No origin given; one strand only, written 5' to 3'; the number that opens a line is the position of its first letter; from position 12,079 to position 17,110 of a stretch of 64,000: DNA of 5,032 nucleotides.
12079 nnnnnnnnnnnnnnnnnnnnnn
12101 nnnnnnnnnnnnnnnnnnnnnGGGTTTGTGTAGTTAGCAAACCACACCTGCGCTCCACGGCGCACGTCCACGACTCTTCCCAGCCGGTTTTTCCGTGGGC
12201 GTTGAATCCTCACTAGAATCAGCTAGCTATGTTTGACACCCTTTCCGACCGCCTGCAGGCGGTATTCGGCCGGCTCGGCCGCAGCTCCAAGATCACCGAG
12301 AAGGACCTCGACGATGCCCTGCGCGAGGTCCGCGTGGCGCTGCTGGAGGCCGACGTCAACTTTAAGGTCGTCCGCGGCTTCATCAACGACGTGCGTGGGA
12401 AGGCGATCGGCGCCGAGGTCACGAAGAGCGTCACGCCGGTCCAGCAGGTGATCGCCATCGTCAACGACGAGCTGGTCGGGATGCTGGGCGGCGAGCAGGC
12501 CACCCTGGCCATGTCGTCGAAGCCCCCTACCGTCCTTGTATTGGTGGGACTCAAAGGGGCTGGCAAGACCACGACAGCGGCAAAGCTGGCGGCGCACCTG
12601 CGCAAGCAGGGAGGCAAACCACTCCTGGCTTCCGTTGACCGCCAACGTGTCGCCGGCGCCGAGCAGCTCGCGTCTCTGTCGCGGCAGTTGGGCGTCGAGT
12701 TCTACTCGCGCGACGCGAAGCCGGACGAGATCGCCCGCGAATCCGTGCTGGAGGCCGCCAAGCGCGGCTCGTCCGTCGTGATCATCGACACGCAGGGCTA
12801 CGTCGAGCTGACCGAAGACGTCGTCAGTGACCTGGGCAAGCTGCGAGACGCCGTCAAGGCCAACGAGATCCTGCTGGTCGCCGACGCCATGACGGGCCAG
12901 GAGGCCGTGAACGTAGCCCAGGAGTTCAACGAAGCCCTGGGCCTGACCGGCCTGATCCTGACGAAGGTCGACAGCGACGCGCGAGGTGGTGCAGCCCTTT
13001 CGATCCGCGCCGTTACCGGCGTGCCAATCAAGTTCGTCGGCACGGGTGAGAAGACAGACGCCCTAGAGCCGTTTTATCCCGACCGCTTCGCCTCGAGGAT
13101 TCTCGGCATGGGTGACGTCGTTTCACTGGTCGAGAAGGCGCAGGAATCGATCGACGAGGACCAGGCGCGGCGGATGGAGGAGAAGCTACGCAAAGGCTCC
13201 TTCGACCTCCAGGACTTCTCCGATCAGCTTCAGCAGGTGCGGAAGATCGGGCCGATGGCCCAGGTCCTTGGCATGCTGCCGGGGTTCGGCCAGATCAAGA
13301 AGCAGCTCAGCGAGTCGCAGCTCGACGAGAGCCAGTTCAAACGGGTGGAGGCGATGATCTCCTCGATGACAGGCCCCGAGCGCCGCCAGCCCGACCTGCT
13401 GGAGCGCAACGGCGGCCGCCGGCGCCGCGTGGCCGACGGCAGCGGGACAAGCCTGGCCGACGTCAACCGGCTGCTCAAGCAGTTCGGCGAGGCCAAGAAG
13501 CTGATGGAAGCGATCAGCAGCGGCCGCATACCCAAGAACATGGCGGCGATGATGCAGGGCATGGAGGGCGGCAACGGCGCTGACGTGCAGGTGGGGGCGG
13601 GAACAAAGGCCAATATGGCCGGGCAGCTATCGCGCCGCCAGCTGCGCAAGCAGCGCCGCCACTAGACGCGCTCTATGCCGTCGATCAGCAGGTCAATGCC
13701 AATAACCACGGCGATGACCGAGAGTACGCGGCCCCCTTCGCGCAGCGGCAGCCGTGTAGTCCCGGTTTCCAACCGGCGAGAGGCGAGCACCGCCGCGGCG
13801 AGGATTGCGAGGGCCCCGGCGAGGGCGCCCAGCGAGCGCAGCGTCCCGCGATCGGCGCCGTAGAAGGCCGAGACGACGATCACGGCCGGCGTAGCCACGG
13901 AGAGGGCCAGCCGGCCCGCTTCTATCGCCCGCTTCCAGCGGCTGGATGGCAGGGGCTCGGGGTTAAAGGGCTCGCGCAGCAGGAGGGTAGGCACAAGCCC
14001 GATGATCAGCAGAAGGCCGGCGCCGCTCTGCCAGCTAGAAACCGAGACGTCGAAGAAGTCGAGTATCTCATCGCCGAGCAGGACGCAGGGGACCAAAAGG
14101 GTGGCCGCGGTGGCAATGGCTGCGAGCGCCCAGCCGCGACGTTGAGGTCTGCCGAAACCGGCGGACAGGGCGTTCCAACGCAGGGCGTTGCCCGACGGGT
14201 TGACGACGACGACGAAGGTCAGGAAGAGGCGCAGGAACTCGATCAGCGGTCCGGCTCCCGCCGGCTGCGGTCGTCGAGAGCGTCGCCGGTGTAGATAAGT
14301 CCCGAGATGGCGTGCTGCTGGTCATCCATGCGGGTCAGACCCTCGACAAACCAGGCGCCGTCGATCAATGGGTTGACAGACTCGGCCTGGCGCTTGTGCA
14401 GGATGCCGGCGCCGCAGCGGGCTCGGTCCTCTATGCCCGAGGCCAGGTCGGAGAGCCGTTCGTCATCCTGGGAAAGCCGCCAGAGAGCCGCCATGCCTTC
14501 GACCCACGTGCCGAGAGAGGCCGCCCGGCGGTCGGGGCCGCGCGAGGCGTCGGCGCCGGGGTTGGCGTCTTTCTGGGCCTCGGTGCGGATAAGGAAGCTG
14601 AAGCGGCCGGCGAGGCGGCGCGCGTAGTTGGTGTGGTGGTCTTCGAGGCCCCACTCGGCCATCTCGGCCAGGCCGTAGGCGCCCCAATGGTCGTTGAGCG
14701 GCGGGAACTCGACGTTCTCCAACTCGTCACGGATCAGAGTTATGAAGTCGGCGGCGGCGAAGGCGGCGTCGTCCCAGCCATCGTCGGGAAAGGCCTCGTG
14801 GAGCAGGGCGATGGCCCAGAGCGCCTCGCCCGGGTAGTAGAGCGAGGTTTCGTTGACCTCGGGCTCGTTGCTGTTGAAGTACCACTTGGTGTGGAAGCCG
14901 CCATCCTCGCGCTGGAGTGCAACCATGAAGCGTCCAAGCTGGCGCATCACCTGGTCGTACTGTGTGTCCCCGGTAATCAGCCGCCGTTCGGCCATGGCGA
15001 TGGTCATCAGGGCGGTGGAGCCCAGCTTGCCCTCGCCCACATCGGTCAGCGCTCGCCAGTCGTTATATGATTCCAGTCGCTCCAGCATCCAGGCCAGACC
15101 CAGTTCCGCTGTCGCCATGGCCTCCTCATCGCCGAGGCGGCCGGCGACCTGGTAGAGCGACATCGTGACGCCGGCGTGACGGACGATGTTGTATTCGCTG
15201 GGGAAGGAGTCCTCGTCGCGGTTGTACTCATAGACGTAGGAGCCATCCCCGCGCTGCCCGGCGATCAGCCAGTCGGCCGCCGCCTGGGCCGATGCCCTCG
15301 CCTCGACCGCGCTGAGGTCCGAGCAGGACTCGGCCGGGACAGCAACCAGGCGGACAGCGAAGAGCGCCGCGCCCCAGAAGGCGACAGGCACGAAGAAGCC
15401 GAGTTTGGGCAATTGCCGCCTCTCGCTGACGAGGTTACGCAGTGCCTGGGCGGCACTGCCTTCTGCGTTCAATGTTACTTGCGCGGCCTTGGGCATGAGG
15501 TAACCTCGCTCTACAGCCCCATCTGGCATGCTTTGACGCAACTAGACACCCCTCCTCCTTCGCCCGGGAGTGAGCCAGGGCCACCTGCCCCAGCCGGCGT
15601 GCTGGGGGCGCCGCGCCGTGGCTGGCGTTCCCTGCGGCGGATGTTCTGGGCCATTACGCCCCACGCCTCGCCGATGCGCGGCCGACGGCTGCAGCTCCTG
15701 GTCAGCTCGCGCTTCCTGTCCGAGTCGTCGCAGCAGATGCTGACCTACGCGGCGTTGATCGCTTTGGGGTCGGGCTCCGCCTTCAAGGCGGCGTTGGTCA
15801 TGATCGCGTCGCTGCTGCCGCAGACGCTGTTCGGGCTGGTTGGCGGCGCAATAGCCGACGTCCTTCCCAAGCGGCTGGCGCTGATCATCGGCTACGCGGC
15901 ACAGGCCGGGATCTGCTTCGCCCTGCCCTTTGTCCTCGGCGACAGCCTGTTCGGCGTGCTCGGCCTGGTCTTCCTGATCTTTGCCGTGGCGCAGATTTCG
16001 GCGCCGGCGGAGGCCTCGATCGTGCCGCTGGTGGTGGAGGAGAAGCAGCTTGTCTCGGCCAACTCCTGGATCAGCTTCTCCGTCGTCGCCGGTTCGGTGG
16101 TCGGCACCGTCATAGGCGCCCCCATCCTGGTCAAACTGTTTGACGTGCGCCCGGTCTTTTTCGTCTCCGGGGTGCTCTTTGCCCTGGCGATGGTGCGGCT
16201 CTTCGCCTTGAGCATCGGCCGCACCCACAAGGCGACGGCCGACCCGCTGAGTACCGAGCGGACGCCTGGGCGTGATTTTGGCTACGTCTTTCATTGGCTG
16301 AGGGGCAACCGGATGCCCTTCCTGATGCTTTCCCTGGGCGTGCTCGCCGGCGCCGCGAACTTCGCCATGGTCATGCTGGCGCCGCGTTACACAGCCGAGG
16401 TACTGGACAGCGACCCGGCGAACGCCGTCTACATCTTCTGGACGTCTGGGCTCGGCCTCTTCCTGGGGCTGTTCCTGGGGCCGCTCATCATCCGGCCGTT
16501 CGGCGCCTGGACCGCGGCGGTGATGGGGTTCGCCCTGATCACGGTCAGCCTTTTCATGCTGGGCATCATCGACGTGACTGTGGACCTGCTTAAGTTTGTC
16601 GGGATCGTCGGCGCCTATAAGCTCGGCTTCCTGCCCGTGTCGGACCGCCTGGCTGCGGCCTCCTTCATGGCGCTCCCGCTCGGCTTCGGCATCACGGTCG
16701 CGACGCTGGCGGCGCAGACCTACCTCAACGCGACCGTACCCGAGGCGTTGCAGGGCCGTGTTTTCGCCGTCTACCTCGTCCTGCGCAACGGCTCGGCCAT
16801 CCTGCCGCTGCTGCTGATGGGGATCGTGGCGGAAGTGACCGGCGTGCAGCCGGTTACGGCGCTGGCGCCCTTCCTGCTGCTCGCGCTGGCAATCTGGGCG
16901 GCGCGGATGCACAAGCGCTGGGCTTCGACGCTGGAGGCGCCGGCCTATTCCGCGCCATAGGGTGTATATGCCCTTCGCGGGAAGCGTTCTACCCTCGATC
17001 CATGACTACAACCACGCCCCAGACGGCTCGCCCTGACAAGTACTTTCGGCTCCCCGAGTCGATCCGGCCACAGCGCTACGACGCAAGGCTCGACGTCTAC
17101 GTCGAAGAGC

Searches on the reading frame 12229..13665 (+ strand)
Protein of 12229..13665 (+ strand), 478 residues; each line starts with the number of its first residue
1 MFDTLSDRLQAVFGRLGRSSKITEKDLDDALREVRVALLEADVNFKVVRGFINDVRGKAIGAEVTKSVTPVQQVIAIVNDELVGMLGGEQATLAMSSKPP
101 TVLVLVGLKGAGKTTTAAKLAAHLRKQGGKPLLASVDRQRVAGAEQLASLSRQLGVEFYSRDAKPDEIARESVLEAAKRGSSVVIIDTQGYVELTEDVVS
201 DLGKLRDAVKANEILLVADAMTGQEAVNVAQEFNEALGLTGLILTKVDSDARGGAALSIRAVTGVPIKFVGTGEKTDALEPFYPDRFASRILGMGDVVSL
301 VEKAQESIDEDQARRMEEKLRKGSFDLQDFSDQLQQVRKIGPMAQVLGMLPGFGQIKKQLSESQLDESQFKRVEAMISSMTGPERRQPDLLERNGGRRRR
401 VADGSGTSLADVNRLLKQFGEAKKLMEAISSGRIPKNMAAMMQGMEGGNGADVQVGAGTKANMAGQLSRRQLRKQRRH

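Call 21: search_protein_families(library=pfam, proteins=[window:12229-13665:+], max_evalue=0.00001)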
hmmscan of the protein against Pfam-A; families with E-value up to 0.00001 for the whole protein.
window:12229-13665:+ (478 aa): 4 families
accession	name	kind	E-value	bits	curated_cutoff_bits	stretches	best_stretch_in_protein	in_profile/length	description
PF00448.28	SRP54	-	6.5e-63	212.4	22.7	1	100-293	1-196/196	SRP54-type protein, GTPase domain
PF02978.25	SRP_SPB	-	3.3e-31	107.9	27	1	324-426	1-91/91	Signal peptide binding domain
PF02881.24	SRP54_N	-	3e-20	72.7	22.4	1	5-82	1-75/75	SRP54-type protein, helical bundle domain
PF01656.29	CbiA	-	5.6e-06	26.8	25.4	0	110-252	9-88/125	CobQ/CobB/MinD/ParA nucleotide binding domain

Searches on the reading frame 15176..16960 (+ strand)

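Call 21: search_protein_families(library=pfam, proteins=[window:15176-16960:+], max_evalue=0.00001)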
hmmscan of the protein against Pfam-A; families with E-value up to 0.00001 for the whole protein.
window:15176-16960:+ (594 aa): 2 families
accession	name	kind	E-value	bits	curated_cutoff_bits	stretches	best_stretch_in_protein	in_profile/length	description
PF07690.21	MFS_1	-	7.8e-21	74.8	33.4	1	180-542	6-344/347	Major Facilitator Superfamily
PF05977.19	MFS_3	-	3.5e-06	26.2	27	0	192-578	34-393/524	Transmembrane secretion effector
